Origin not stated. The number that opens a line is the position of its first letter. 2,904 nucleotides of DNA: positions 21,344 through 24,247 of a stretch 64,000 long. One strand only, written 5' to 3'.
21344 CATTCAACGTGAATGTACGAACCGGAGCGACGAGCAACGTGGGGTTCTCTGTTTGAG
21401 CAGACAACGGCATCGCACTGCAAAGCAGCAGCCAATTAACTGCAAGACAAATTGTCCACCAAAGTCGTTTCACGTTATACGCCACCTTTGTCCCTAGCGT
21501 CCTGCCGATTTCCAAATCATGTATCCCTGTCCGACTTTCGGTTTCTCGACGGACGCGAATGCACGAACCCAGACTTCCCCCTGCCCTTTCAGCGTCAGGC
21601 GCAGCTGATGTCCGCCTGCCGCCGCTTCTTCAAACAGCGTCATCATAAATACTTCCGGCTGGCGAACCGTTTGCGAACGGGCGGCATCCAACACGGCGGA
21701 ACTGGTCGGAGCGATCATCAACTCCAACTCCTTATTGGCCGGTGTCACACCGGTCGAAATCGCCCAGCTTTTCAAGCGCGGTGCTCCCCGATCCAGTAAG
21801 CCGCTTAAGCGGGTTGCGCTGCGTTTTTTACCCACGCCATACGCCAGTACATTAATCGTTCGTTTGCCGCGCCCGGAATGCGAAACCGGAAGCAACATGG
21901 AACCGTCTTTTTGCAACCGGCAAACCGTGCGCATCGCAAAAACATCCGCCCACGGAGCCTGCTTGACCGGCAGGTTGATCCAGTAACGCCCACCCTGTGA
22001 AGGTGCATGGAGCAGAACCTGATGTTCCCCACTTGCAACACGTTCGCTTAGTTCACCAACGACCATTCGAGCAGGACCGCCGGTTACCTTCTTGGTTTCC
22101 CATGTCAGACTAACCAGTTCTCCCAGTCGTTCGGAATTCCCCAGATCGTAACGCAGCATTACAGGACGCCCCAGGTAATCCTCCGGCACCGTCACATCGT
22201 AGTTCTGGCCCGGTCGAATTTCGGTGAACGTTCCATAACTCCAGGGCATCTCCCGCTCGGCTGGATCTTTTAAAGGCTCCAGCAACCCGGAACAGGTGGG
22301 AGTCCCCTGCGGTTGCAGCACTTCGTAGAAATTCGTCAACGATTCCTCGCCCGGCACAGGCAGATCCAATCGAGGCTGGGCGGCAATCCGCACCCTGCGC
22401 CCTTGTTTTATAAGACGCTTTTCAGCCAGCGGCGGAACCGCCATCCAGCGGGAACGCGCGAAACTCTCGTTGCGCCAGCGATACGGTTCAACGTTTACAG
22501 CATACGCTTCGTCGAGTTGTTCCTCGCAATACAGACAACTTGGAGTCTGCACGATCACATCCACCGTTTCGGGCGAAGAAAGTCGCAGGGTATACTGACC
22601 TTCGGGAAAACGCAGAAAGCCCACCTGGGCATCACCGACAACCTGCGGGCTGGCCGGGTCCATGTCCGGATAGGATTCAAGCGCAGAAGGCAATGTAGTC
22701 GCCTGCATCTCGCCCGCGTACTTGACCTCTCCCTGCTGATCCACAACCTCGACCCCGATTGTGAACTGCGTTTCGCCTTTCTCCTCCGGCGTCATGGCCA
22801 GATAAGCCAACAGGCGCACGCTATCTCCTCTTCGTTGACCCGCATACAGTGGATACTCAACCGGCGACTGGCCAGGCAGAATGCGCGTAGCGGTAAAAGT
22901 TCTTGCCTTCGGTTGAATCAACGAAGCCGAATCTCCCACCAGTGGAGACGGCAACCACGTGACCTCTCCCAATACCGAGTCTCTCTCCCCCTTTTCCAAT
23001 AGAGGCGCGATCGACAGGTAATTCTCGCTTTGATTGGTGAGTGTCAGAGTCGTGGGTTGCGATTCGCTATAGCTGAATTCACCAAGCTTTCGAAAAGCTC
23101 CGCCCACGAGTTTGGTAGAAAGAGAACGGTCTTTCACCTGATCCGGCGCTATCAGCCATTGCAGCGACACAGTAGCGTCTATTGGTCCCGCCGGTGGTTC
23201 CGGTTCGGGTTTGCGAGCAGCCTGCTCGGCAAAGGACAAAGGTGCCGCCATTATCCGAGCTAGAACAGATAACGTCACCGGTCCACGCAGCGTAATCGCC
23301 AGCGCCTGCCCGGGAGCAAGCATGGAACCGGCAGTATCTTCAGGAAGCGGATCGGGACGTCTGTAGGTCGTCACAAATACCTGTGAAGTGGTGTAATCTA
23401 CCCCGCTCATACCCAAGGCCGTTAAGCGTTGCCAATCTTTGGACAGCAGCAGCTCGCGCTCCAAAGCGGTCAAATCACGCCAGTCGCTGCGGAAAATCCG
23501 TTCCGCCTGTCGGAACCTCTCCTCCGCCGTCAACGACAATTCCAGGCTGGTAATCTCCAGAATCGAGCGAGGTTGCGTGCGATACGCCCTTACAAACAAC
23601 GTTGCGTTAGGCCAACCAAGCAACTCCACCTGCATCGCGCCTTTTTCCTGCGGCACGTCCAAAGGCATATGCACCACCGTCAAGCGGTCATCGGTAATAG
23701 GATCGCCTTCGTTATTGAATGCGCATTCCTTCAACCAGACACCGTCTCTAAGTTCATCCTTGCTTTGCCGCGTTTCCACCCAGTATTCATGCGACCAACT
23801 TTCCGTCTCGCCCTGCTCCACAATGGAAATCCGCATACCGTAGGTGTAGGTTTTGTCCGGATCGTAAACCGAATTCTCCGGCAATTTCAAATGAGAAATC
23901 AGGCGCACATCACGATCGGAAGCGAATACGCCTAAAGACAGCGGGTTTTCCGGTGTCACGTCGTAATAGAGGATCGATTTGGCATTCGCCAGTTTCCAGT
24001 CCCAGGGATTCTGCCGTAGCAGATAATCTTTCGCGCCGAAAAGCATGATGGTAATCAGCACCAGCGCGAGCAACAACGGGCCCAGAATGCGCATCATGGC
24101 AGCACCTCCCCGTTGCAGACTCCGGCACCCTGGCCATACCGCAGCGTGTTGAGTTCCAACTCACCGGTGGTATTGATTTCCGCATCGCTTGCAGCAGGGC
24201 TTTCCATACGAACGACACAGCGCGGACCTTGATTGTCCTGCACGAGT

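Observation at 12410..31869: Eight-gene, ~19.5-kb operon built around enlarged PgsB- and PgsC-like proteins: candidate envelope-spanning poly-amino-acid synthesis and export machine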

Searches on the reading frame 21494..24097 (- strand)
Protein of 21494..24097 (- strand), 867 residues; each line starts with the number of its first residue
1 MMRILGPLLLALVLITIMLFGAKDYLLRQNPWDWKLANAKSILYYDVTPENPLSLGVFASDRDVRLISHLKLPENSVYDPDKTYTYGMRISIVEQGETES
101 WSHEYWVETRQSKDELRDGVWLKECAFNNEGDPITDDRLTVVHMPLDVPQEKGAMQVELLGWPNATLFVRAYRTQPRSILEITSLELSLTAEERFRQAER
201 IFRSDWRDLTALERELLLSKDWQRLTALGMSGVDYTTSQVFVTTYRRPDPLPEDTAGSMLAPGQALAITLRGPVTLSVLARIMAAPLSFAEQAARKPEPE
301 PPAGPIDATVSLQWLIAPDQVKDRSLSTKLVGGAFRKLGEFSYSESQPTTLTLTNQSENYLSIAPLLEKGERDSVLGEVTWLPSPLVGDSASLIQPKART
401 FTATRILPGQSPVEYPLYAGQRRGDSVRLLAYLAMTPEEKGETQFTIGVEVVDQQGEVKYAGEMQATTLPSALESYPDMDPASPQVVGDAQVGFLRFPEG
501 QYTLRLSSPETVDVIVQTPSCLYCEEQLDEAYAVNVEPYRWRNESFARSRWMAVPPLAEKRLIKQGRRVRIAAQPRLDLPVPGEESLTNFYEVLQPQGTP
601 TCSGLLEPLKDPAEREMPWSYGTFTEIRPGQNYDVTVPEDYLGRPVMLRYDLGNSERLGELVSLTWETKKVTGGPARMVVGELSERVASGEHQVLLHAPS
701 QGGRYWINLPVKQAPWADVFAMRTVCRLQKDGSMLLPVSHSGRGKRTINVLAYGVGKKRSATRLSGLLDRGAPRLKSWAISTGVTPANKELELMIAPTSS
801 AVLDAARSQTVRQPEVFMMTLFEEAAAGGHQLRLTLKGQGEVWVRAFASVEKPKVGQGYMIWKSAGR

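Call 3: search_protein_families(library=pfam, proteins=[window:21494-24097:-], max_evalue=0.01)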
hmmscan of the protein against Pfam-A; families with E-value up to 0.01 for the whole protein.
window:21494-24097:- (867 aa): 0 families

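Call 4: search_protein_families(library=ncbifam, proteins=[window:21494-24097:-], max_evalue=0.01)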
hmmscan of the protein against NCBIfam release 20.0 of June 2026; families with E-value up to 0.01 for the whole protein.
window:21494-24097:- (867 aa): 0 families

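Call 41: search_protein_families(library=pfam, alignment_id=A3, max_evalue=1)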
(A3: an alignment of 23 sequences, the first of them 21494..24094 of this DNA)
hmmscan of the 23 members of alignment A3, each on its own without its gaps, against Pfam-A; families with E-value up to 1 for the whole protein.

A. member 1, window:21494-24094:- (866 aa): 0 families

B. families by the number of members that match (of 23 scanned): 11 families
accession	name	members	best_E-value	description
PF06832.18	BiPBP_C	1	0.00041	Penicillin-Binding Protein C-terminus Family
PF20228.3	DUF6587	1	0.0028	Family of unknown function (DUF6587)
PF21226.3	MalQ_N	1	0.034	MalQ N-terminal beta sandwich domain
PF11304.13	DUF3106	1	0.049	Protein of unknown function (DUF3106)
PF01096.23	Zn_ribbon_TFIIS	1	0.056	Transcription factor S-II (TFIIS)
PF15797.10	DUF4706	1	0.057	Domain of unknown function (DUF4706)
PF19070.5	DUF5766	1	0.12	Family of unknown function (DUF5766)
PF13620.12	CarboxypepD_reg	1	0.15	Carboxypeptidase regulatory-like domain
PF17996.7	CE2_N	1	0.22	Carbohydrate esterase 2 N-terminal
PF18705.7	DUF5643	1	0.26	Family of unknown function (DUF5643)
PF24156.1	DUF7407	1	0.57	Domain of unknown function (DUF7407)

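Call 75: search_solved_structures(query=A3, max_evalue=10)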
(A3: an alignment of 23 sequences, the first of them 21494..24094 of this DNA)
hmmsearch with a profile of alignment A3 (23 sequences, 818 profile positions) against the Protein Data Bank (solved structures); distinct sequences matched with E-value up to 10: 1.
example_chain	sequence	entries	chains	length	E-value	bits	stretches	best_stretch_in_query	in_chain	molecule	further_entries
7eel_H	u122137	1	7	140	0.034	15.4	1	263-371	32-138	Cement (decoration) proteins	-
